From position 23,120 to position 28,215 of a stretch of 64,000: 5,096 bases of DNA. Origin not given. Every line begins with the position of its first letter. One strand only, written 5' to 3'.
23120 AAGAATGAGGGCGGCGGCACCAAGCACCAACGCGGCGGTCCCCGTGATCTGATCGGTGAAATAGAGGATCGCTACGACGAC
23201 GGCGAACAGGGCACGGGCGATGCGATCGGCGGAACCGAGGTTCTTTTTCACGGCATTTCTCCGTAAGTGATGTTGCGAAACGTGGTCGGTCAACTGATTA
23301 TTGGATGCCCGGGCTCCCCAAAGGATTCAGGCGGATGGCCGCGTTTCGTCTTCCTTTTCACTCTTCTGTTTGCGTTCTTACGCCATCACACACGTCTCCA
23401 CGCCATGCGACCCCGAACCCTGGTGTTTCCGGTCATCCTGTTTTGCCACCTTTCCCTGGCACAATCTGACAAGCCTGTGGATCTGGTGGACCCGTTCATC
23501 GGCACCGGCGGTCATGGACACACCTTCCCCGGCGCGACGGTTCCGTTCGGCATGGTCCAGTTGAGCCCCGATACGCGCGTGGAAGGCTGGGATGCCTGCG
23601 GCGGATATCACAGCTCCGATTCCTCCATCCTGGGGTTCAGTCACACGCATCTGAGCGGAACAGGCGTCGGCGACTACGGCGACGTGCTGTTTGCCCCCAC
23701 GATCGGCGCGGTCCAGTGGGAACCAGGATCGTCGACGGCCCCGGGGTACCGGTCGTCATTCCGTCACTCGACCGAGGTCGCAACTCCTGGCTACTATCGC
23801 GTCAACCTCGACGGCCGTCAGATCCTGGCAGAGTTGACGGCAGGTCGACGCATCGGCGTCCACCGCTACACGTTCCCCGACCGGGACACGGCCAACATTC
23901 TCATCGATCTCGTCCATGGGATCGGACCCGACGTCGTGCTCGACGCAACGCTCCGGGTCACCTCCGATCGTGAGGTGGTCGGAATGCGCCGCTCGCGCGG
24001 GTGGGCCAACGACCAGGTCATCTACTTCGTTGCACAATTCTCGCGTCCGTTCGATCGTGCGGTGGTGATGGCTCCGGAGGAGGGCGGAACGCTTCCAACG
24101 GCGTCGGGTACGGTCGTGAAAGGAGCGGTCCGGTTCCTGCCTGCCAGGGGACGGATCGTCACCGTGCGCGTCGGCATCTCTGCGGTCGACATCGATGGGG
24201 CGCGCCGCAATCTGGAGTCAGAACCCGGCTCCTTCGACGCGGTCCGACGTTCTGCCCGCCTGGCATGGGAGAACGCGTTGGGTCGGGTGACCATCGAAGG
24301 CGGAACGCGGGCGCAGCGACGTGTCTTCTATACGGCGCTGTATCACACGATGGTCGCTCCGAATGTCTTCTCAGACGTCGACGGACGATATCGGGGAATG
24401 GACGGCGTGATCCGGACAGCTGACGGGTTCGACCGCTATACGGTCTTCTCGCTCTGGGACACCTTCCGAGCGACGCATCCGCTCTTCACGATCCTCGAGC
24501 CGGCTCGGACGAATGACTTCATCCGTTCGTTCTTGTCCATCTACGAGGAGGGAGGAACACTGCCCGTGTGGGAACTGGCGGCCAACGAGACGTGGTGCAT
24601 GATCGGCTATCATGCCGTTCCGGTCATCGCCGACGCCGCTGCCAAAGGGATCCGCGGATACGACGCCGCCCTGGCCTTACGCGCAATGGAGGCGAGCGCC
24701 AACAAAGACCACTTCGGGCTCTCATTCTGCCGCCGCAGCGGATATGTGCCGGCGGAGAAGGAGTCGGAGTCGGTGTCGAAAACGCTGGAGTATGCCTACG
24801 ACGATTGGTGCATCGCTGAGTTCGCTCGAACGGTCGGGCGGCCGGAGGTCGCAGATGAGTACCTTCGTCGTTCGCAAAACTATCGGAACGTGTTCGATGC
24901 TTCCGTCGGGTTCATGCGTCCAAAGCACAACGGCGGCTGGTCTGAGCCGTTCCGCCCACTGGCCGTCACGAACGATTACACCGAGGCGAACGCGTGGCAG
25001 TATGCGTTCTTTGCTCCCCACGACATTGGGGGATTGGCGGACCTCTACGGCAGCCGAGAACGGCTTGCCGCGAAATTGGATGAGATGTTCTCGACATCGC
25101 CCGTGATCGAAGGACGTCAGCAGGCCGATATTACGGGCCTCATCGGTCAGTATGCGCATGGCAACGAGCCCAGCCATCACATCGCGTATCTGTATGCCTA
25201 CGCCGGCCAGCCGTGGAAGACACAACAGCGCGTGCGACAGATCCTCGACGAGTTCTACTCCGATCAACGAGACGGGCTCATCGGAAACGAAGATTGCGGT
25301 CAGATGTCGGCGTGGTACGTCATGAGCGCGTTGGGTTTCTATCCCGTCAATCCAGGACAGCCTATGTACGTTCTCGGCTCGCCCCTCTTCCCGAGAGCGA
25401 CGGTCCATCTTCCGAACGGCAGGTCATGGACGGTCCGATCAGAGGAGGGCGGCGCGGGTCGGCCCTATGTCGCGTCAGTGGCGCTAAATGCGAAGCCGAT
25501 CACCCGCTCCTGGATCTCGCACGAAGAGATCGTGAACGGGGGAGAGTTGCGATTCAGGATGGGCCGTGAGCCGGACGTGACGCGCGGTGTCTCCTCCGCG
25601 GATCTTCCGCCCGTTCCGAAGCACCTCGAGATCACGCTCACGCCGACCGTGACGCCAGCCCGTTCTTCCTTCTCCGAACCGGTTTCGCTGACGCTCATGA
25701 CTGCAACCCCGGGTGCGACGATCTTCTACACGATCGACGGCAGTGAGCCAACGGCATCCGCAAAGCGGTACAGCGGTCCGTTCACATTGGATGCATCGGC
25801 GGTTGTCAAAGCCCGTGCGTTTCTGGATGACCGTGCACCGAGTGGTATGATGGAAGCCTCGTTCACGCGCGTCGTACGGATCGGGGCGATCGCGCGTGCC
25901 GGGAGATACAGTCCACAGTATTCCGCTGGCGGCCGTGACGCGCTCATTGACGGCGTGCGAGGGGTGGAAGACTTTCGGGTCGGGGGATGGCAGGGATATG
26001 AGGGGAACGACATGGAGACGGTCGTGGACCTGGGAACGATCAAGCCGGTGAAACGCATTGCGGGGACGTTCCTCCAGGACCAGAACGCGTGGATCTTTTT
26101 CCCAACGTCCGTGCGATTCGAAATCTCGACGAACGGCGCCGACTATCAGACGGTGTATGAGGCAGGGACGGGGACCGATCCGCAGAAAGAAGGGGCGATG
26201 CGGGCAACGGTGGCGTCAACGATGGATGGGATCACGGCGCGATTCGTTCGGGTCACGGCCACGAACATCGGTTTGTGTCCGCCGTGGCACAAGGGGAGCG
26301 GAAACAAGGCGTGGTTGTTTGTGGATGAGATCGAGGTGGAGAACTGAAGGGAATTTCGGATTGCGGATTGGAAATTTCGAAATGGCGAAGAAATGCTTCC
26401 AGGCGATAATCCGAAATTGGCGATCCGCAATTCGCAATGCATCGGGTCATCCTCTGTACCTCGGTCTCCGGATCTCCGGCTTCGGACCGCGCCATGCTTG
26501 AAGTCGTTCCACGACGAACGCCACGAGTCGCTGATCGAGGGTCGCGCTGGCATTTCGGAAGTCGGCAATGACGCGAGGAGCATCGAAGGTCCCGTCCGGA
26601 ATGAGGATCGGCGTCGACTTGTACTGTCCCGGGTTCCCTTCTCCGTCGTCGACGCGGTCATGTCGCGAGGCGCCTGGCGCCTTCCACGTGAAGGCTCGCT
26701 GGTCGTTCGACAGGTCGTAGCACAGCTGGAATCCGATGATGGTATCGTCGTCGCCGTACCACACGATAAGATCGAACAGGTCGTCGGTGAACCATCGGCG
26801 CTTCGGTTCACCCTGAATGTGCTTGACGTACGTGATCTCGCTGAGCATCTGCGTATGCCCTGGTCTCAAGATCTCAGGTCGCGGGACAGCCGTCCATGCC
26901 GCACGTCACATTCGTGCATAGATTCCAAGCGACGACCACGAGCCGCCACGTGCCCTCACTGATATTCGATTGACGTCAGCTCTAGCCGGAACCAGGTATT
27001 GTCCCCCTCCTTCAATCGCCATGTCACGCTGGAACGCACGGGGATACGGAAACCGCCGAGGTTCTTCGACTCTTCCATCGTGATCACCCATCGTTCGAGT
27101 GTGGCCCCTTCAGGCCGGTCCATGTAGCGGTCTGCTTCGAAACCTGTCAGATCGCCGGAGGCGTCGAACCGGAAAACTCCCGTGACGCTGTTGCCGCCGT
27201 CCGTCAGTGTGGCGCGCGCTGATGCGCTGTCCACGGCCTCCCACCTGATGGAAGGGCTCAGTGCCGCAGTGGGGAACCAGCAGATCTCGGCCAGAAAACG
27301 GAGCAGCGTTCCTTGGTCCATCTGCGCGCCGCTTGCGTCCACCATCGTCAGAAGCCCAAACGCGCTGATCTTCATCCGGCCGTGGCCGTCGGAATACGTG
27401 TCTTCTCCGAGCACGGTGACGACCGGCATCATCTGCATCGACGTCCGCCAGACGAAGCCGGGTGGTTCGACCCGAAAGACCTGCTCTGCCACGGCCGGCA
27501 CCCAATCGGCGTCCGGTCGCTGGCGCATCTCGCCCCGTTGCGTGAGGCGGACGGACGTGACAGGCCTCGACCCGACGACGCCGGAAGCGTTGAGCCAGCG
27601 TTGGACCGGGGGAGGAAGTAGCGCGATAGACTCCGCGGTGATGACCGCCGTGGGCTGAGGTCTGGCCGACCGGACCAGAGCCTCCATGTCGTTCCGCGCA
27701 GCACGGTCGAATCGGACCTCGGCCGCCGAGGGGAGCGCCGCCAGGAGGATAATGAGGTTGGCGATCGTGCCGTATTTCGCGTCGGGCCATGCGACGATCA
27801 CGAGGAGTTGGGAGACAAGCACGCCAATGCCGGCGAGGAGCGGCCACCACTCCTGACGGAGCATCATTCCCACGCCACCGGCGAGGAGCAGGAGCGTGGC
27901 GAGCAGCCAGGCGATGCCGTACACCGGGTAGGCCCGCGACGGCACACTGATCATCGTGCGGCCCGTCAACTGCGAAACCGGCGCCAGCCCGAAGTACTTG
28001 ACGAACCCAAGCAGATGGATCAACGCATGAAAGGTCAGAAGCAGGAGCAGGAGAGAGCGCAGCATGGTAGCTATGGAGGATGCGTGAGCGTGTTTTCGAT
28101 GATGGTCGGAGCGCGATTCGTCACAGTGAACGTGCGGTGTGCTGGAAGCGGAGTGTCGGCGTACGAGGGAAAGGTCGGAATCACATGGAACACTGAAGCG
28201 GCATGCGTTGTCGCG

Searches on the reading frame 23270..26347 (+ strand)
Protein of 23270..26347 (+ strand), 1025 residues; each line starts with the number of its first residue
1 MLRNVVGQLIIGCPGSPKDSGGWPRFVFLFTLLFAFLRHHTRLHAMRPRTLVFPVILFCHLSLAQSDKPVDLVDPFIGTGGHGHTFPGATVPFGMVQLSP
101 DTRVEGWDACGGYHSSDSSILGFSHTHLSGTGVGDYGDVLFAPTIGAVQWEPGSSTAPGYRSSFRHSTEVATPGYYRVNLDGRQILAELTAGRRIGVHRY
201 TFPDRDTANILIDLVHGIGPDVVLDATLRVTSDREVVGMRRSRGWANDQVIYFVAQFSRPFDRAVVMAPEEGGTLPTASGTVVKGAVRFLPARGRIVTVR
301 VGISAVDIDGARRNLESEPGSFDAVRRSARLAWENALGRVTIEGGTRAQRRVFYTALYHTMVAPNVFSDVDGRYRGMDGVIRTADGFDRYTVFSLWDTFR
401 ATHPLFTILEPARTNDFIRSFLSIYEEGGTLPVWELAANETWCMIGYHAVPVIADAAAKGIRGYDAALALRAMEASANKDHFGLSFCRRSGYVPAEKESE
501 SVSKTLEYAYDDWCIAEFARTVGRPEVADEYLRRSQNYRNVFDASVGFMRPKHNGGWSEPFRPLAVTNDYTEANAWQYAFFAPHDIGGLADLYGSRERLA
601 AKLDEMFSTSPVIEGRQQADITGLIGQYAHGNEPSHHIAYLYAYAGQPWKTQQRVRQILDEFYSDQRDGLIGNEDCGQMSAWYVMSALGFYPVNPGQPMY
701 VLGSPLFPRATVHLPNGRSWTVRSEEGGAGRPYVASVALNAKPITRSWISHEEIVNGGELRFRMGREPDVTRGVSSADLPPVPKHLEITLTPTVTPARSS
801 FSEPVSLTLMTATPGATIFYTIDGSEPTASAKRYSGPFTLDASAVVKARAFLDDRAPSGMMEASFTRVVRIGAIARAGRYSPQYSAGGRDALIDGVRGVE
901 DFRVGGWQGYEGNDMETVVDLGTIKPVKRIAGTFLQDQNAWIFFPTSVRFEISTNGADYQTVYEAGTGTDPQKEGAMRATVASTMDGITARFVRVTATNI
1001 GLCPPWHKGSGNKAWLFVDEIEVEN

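Call 45: search_protein_families(library=pfam, proteins=[window:23270-26347:+], max_evalue=0.00001)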
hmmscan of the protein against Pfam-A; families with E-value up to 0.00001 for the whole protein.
window:23270-26347:+ (1025 aa): 5 families
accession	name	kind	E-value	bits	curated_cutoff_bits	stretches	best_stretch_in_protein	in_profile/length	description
PF07971.18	Glyco_hydro_92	-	1.6e-182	608.1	24.6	1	310-765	1-463/464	Glycosyl hydrolase family 92 catalytic domain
PF17678.7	Glyco_hydro_92N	-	2.8e-82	276.5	34.5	1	72-304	1-236/236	Glycosyl hydrolase family 92 N-terminal domain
PF13290.12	CHB_HEX_C_1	-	1.3e-16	60.7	22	1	797-858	2-63/67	Chitobiase/beta-hexosaminidase C-terminal domain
PF13287.12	Fn3_assoc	-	1.1e-12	48.2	23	1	807-861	1-55/59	Fn3 associated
PF00754.31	F5_F8_type_C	-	5.6e-10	39.9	28.2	1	883-1006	8-115/127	F5/8 type C domain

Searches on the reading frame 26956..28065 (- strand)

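Call 45: search_protein_families(library=pfam, proteins=[window:26956-28065:-], max_evalue=0.00001)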
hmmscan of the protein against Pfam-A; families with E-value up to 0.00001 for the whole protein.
window:26956-28065:- (369 aa): 2 families
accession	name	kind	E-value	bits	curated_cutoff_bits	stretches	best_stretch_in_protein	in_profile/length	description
PF20181.5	DUF6544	-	2.1e-79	266.3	25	1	141-361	2-221/221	Family of unknown function (DUF6544)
PF21900.3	DUF6920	-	2.7e-75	253.2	27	1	150-368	3-222/222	Family of unknown function (DUF6920)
